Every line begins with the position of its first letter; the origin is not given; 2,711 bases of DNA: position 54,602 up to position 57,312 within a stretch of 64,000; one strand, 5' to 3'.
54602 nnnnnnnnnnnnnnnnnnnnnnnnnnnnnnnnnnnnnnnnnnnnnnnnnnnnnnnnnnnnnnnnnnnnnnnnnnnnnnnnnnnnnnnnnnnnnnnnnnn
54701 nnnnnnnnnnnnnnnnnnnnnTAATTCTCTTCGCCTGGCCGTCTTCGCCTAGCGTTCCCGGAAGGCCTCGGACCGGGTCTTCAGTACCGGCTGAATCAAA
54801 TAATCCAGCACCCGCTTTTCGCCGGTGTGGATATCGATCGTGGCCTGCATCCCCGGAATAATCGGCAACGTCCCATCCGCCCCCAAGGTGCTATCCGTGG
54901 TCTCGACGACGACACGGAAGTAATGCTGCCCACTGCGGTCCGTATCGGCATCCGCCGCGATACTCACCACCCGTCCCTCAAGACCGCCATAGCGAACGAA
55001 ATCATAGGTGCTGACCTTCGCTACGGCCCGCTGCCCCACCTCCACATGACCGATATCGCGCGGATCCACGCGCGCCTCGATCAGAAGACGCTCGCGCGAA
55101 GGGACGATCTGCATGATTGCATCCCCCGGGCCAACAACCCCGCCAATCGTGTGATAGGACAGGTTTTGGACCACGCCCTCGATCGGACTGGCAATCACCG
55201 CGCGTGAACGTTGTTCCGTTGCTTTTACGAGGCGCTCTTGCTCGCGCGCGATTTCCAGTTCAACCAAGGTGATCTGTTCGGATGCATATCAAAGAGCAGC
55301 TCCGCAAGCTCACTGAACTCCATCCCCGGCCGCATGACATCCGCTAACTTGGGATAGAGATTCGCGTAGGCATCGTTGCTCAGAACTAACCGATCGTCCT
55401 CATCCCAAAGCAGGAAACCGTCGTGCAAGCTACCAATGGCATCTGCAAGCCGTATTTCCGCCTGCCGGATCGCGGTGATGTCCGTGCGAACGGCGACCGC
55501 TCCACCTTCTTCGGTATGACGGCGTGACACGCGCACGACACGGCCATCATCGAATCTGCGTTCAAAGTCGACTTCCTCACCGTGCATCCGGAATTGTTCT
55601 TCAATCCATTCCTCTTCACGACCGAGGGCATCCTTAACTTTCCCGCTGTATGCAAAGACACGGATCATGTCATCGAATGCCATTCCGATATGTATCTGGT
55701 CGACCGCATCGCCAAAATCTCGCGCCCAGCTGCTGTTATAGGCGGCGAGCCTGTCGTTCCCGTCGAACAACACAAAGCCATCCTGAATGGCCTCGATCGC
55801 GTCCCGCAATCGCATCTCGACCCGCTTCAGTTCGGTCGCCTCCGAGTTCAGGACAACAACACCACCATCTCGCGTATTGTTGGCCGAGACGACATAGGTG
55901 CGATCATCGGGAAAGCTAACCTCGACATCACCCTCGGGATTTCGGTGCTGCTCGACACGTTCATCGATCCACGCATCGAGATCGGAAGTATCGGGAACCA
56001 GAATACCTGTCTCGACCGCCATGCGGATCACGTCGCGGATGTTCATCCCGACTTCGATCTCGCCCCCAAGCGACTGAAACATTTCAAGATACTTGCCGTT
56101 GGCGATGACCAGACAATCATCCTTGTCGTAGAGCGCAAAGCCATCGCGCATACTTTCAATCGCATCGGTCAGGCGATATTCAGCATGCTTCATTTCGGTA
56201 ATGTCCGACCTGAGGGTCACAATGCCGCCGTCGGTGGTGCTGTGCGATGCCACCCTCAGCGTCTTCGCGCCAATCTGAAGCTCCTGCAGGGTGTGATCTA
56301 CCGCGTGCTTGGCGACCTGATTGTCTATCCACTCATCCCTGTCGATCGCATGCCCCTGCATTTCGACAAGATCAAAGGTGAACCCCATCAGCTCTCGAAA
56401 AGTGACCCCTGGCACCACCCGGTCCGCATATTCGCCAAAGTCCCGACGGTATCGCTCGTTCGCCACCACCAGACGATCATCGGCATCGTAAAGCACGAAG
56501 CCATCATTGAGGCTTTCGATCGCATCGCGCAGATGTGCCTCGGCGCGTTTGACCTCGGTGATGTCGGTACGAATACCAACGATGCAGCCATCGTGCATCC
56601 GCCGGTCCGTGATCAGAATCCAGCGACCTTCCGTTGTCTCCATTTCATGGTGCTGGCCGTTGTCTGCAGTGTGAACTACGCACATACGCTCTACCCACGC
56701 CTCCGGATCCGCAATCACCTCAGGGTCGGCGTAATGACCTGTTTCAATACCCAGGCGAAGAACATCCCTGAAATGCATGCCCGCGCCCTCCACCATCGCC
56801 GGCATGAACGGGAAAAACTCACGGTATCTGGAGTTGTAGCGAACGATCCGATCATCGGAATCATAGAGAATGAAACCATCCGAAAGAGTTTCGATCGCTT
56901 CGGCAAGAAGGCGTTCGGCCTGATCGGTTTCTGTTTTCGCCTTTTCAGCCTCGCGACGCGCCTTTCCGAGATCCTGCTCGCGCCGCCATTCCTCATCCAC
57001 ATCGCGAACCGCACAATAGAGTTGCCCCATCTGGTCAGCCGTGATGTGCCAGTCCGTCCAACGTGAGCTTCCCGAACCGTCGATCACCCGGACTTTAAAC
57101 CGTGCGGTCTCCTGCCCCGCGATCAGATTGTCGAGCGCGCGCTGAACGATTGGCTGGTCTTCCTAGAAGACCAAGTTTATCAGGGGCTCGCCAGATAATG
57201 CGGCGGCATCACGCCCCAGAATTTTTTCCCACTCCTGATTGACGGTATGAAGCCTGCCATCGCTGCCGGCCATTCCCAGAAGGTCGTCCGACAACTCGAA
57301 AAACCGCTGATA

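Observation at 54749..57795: Decayed signalling/secretion locus: 7-PAS-repeat protein broken by an in-frame TAG and fused end-to-end with a truncated HlyD fragment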

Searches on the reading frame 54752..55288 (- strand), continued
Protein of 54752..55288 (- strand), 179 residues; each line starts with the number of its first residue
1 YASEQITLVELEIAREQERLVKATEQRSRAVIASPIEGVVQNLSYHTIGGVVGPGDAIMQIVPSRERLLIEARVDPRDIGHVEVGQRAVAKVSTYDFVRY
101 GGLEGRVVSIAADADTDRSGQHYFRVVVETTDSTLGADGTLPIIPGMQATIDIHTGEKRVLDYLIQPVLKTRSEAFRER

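Call 52: list_cluster_members(proteins=[P0121, P0005, P0127, P0179, P0209, P0210])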
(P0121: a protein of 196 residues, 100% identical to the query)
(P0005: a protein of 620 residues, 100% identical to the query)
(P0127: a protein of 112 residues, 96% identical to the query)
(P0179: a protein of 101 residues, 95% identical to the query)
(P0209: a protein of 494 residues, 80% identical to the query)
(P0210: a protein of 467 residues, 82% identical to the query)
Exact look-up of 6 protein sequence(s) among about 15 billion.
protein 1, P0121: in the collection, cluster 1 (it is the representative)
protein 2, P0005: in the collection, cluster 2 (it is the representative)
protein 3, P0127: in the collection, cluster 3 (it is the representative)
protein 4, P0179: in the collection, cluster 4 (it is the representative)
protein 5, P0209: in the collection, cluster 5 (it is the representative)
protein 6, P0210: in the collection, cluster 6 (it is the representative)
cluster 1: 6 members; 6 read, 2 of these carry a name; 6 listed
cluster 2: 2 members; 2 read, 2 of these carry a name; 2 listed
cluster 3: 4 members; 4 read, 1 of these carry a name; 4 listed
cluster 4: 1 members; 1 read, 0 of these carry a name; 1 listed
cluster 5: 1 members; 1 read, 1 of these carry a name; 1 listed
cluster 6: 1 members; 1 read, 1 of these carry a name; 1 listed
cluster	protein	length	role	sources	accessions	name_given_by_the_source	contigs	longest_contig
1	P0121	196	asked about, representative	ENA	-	-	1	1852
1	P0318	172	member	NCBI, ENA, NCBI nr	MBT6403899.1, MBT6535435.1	MAG: HlyD family type I secretion periplasmic adaptor subunit [Rhodospirillaceae ... | HlyD family type I secretion periplasmic adaptor subunit [Rhodospirillaceae bacterium]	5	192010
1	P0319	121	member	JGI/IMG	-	adhesin transport system membrane fusion protein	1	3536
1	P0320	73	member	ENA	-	-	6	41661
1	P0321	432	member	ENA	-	-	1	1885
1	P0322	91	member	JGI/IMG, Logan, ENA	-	-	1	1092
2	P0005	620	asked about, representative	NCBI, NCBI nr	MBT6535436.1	MAG: PAS domain-containing protein [Rhodospirillaceae bacterium] | PAS domain-containing protein [Rhodospirillaceae bacterium]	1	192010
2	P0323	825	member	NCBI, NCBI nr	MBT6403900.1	MAG: PAS domain S-box protein [Rhodospirillaceae bacterium] | PAS domain S-box protein [Rhodospirillaceae bacterium]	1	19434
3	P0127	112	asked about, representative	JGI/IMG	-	-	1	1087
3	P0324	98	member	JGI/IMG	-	membrane fusion protein, adhesin transport system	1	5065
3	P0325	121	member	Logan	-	-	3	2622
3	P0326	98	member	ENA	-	-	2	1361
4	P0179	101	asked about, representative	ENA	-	-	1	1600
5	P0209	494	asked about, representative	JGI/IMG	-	two-component system, sensor histidine kinase and response regulator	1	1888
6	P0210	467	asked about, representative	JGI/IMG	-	two-component system sensor histidine kinase/response regulator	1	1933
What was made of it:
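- No hlyB or hlyD 5' sequence from a fusion-carrying MAG was seen (call 52).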

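Call 54: find_encoding_contigs(protein=P0318, flank=4000, max_places=8)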
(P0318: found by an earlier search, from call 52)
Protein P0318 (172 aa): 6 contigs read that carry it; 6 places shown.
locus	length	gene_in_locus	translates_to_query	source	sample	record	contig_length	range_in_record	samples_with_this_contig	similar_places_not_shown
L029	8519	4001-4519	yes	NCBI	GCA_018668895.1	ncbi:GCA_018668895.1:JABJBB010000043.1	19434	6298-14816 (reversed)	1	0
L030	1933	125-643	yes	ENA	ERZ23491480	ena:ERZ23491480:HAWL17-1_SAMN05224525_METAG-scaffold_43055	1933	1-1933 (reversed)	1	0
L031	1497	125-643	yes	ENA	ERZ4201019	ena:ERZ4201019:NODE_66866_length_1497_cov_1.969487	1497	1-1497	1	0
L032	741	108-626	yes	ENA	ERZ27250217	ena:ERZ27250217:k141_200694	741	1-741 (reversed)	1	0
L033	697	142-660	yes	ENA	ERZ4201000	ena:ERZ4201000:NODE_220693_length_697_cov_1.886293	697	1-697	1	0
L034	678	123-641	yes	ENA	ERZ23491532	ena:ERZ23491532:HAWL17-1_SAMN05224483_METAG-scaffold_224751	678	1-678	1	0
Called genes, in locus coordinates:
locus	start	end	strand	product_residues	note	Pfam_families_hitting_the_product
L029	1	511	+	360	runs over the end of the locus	PF26233:NicX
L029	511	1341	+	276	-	PF00135:COesterase, PF20434:BD-FAE, PF07859:Abhydrolase_3, PF00326:Peptidase_S9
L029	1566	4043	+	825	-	PF00989:PAS (faint), PF12860:PAS_7, PF13188:PAS_8 (faint), PF13426:PAS_9 (faint), PF08447:PAS_3, PF08448:PAS_4, PF12860:PAS_7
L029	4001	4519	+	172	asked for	PF26002:Beta-barrel_AprE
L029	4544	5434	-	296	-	PF01842:ACT (weak), PF00551:Formyl_trans_N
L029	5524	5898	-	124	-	-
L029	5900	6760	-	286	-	PF00528:BPD_transp_1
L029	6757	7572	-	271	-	PF00528:BPD_transp_1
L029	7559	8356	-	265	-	PF00005:ABC_tran, PF13304:AAA_21 (faint)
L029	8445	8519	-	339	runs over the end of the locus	PF04069:OpuAC (faint), PF09084:NMT1, PF13379:NMT1_2, PF12974:Phosphonate-bd (weak)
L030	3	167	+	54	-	?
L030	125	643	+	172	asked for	PF26002:Beta-barrel_AprE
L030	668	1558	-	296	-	PF01842:ACT (weak), PF00551:Formyl_trans_N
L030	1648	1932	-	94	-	?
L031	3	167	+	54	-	?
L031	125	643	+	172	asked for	PF26002:Beta-barrel_AprE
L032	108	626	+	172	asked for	PF26002:Beta-barrel_AprE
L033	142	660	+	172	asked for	PF26002:Beta-barrel_AprE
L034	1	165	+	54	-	?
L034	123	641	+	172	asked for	PF26002:Beta-barrel_AprE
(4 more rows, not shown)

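Call 55: find_encoding_contigs(protein=P0321, flank=3000, max_places=3)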
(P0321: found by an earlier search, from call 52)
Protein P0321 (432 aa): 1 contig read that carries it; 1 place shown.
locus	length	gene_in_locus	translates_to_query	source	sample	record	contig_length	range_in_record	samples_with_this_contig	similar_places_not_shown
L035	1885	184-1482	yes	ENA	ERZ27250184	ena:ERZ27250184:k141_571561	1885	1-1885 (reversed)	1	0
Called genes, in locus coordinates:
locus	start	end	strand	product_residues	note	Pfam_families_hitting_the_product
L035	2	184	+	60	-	?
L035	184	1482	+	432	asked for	PF25994:HH_AprE, PF26002:Beta-barrel_AprE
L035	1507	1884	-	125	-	?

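Call 64: search_protein_families(library=pfam, proteins=[L013:7886-8605:-, L013:6636-7553:+, L013:5364-6608:+, L015:7372-9426:-, L015:6622-7338:-, L015:5440-6357:+, L016:9407-10858:+, L016:6684-8900:-, L018:8840-9565:-, L018:7659-8576:+], max_evalue=0.0001)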
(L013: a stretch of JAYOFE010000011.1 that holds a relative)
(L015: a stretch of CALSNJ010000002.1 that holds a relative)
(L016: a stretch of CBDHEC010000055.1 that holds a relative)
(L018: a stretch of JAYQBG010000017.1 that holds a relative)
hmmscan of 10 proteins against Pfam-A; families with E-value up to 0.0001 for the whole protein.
L013:7886-8605:- (239 aa): 3 families
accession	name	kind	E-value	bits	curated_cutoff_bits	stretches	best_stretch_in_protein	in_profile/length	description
PF12697.13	Abhydrolase_6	-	3.3e-17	64.3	26.3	1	3-226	1-213/217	Alpha/beta hydrolase family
PF00561.26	Abhydrolase_1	-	5.5e-09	36.5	25.8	1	2-118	2-124/245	alpha/beta hydrolase fold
PF12146.15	Hydrolase_4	-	8.8e-06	25.6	27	1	1-181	5-185/239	Serine aminopeptidase, S33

L013:6636-7553:+ (306 aa): 1 family
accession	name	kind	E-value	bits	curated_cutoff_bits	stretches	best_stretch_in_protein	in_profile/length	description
PF08450.18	SGL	-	2.3e-80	270.2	26.3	1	15-261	1-245/246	SMP-30/Gluconolactonase/LRE-like region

L013:5364-6608:+ (415 aa): 1 family
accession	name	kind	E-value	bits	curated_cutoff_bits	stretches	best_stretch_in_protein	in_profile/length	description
PF04909.20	Amidohydro_2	-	4.3e-20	73.1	26.4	1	155-403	55-289/289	Amidohydrolase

L015:7372-9426:- (684 aa): 1 family
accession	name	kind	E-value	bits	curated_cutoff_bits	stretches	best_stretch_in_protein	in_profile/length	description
PF12838.12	Fer4_7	-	1.1e-05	26.2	27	1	457-515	2-50/52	4Fe-4S dicluster domain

L015:6622-7338:- (238 aa): 2 families
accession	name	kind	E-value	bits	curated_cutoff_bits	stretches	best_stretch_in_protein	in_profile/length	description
PF12697.13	Abhydrolase_6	-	4e-18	67.3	26.3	1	3-226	1-213/217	Alpha/beta hydrolase family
PF00561.26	Abhydrolase_1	-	3.4e-10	40.4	25.8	1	2-124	2-130/245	alpha/beta hydrolase fold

L015:5440-6357:+ (306 aa): 1 family
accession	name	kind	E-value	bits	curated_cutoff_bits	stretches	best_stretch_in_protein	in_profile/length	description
PF08450.18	SGL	-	4.9e-80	269.1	26.3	1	15-261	1-245/246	SMP-30/Gluconolactonase/LRE-like region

L016:9407-10858:+ (484 aa): 2 families
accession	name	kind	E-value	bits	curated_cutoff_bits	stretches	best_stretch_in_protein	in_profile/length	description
PF13437.12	HlyD_3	-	3.5e-15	57.1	22.2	1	336-447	1-102/106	HlyD family secretion protein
PF16576.10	HlyD_D23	-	1.2e-05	25.2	30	1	305-420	80-189/214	Barrel-sandwich domain of CusB or HlyD membrane-fusion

L016:6684-8900:- (738 aa): 1 family
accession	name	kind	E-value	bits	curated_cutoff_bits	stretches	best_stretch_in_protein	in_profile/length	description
PF12838.12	Fer4_7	-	2.2e-05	25.2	27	1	511-569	2-50/52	4Fe-4S dicluster domain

L018:8840-9565:- (241 aa): 2 families
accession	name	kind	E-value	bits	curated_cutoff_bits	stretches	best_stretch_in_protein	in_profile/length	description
PF12697.13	Abhydrolase_6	-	8.6e-18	66.2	26.3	1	3-228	1-215/217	Alpha/beta hydrolase family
PF00561.26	Abhydrolase_1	-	1.5e-09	38.4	25.8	1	2-117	2-123/245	alpha/beta hydrolase fold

L018:7659-8576:+ (306 aa): 1 family
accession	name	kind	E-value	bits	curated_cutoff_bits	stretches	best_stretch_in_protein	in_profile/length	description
PF08450.18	SGL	-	3.4e-79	266.3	26.3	1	15-261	1-245/246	SMP-30/Gluconolactonase/LRE-like region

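Call 74: find_encoding_contigs(protein=P0320, flank=10000, max_places=6)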
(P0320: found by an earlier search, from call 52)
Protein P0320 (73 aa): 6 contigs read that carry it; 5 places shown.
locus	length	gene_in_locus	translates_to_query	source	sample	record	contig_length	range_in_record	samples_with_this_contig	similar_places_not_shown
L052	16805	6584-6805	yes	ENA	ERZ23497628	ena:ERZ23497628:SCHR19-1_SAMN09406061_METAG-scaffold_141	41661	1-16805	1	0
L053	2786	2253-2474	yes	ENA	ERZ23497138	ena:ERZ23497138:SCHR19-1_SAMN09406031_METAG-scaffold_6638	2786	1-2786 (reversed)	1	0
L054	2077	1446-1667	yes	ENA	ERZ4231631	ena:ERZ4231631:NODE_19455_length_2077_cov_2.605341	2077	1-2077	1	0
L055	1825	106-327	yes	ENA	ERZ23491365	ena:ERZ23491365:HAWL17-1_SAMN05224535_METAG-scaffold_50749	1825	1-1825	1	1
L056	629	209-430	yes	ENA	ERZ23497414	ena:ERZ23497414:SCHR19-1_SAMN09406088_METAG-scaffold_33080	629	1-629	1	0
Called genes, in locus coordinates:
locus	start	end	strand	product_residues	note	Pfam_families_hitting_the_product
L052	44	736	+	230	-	PF00208:ELFV_dehydrog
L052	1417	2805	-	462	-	PF02085:Cytochrom_CIII (faint), PF22113:Mtrc-MtrF_II-IV_dom (faint), PF09699:Paired_CXXCH_1 (faint), PF14537:Cytochrom_c3_2 (faint), PF14522:Cytochrome_C7 (weak)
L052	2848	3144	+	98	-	-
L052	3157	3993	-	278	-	-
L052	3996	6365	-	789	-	PF07992:Pyr_redox_2, PF13450:NAD_binding_8 (weak), PF13738:Pyr_redox_3, PF00027:cNMP_binding, PF13247:Fer4_11, PF00037:Fer4 (weak), PF12838:Fer4_7, PF13187:Fer4_9 (weak), +8 more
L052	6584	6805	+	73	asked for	PF26002:Beta-barrel_AprE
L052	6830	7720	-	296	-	PF01842:ACT (weak), PF00551:Formyl_trans_N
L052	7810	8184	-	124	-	-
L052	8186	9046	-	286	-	PF00528:BPD_transp_1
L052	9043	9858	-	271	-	PF00528:BPD_transp_1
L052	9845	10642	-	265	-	PF00005:ABC_tran, PF13304:AAA_21 (faint)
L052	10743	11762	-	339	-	PF04069:OpuAC (faint), PF09084:NMT1, PF13379:NMT1_2, PF12974:Phosphonate-bd (weak)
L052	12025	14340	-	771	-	PF01315:Ald_Xan_dh_C, PF02738:MoCoBD_1, PF20256:MoCoBD_2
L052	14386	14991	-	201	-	PF13577:SnoaL_4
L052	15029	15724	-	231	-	PF12796:Ank_2, PF13857:Ank_5 (faint), PF13606:Ank_3 (faint), PF00023:Ank (faint), PF12796:Ank_2, PF13637:Ank_4 (weak)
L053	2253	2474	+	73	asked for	PF26002:Beta-barrel_AprE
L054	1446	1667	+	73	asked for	PF26002:Beta-barrel_AprE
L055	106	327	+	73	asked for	PF26002:Beta-barrel_AprE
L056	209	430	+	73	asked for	PF26002:Beta-barrel_AprE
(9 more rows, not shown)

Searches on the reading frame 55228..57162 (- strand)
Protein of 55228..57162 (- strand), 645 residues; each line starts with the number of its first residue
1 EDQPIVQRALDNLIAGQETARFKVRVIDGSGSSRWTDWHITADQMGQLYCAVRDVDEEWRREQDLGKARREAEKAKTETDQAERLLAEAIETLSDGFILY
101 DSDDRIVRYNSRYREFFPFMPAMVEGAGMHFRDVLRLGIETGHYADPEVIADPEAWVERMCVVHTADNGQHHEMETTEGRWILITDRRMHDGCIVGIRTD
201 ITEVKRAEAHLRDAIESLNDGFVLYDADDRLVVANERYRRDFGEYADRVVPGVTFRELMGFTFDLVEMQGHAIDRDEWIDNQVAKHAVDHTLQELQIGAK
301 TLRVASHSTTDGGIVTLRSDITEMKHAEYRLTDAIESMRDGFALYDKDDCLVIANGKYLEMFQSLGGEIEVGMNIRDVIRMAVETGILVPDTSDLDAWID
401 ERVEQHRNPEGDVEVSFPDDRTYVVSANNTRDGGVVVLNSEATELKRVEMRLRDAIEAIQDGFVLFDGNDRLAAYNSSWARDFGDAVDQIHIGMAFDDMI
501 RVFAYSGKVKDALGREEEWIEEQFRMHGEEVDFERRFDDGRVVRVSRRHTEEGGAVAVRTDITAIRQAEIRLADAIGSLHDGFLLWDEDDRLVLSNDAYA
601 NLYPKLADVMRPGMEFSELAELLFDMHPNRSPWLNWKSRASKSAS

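Call 8: search_protein_families(library=pfam, proteins=[window:55228-57162:-], max_evalue=0.01)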
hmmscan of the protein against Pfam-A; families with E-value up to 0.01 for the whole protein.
window:55228-57162:- (645 aa): 5 families
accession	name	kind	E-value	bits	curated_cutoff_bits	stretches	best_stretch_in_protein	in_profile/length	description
PF12860.13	PAS_7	-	3.7e-79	262.8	27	5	90-208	1-114/115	PAS fold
PF13188.13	PAS_8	-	4.3e-14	52.3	21.8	0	451-492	2-39/65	PAS domain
PF08448.16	PAS_4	-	7e-11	42.8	23.1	1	91-206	2-110/110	PAS fold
PF00989.32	PAS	-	3e-09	37.3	22.6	0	86-123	3-40/113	PAS fold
PF13426.13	PAS_9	-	1e-06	29.4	27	0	340-427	2-79/103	PAS domain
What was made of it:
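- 55284..57162 (-): Kinase remnant, codons 181-806: second half of the generic PAS domain, four complete PAS_7 domains, and the first ~45 residues of a fifth PAS_7. Pfam finds five PAS_7 matches (call 8).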

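Call 9: search_protein_families(library=ncbifam, proteins=[window:55228-57162:-], max_evalue=0.01)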
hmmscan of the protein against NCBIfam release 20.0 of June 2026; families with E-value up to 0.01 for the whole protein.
window:55228-57162:- (645 aa): 10 families
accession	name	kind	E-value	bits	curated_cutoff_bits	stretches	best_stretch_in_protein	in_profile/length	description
NF041831.1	NO_HK_NahK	exception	3e-54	184.3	1500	5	74-209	76-194/854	hybrid sensor histidine kinase/response regulator NahK/ErcS'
TIGR00229.1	sensory_box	domain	1.7e-14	54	22.9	3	82-211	3-126/126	PAS domain S-box protein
NF046044.1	PnpS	equivalog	1.7e-14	53.7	400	2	201-329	47-168/390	two-component system histidine kinase PnpS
NF008468.0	PRK11360.1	equivalog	4.5e-07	28.6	646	1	211-332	270-388/616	two-component system sensor histidine kinase AtoS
TIGR02565.1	cas_Csy2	equivalog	2e-05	24.1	154.1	0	285-402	114-199/296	type I-F CRISPR-associated protein Csy2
NF046020.1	HisKinCckABruc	equivalog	2.5e-05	22.4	1000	0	203-246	80-123/868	cell cycle histidine kinase CckA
TIGR02966.1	phoR_proteo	equivalog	4.3e-05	22.7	334.2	0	447-569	3-111/333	phosphate regulon sensor histidine kinase PhoR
NF047874.1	MASE3_PAS_HK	subfamily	8.9e-05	21.4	560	0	61-118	242-298/655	MASE3 domain-containing sensor histidine kinase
NF033092.0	HK_WalK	equivalog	0.00021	20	725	0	71-213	245-374/594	cell wall metabolism sensor histidine kinase WalK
NF045911.1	TCSHisKinNblS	equivalog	0.00023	19.7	1000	0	200-244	257-301/621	two-component system sensor histidine kinase NblS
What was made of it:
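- On NahK/ErcS' (NF041831): 184.3 bits (call 9).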

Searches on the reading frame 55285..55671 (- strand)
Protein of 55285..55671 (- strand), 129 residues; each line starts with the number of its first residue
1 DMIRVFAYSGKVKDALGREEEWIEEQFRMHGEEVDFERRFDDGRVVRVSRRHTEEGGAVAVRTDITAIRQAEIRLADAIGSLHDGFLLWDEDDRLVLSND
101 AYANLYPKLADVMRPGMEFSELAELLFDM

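Call 70: search_protein_families(library=pfam, proteins=[window:55285-55671:-], max_evalue=0.001)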
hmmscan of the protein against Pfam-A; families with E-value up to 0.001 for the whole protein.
window:55285-55671:- (129 aa): 1 family
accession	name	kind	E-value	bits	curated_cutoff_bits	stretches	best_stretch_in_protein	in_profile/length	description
PF12860.13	PAS_7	-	1.4e-16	61.1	27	2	2-72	44-114/115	PAS fold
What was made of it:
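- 55284..57162 (-): The last domain is cut (call 70).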
